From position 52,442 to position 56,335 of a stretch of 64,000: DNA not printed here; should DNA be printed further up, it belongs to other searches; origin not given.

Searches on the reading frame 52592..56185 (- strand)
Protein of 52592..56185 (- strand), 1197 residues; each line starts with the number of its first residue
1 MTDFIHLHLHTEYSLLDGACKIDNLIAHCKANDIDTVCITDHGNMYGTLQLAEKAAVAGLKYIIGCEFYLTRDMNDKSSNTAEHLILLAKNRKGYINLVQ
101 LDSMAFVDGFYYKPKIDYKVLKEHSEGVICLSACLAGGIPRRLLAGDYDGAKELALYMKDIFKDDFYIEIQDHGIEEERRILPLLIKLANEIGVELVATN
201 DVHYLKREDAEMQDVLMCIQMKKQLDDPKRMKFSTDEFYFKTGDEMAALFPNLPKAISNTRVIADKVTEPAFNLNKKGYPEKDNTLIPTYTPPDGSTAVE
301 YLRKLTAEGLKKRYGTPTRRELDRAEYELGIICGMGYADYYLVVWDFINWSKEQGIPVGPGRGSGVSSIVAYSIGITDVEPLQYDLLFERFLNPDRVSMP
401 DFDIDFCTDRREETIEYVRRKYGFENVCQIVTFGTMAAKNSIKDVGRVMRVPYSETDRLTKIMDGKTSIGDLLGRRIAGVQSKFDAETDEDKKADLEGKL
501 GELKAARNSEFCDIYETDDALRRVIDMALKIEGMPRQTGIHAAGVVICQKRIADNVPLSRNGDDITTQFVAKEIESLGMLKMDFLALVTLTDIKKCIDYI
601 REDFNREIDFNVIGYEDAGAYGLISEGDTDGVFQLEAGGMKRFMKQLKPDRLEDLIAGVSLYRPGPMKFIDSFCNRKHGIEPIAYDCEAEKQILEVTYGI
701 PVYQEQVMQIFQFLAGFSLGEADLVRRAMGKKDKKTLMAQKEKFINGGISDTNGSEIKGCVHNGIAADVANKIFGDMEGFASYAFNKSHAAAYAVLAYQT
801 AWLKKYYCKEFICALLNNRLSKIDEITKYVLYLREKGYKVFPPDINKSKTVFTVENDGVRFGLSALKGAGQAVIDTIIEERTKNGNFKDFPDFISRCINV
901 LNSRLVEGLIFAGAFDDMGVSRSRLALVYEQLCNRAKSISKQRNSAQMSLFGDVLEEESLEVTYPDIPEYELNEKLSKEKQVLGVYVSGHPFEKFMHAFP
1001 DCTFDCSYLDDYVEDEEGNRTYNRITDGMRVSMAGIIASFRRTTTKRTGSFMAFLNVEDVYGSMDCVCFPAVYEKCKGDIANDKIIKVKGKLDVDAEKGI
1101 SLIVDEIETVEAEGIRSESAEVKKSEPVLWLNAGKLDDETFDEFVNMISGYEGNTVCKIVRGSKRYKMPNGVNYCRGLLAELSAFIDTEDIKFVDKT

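Call 67: search_protein_families(library=pfam, proteins=[window:52592-56185:-], max_evalue=0.00001)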
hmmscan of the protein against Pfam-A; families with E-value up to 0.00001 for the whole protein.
window:52592-56185:- (1197 aa): 5 families
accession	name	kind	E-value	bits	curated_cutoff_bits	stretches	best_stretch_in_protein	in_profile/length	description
PF07733.18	DNA_pol3_alpha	-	1.8e-92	310.1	23.9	1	300-586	1-260/260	Bacterial DNA polymerase III alpha NTPase domain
PF17657.6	DNA_pol3_finger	-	3.3e-55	186.4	22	1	589-748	1-162/166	Bacterial DNA polymerase III alpha subunit finger domain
PF02811.25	PHP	-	2.1e-53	181.5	26.4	1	6-173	1-164/164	PHP domain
PF14579.12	HHH_6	-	4.2e-26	91.4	25.6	1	837-925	1-90/90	Helix-hairpin-helix motif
PF01336.31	tRNA_anti-codon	-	1.3e-12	47.9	27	1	1031-1109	1-74/75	OB-fold nucleic acid binding domain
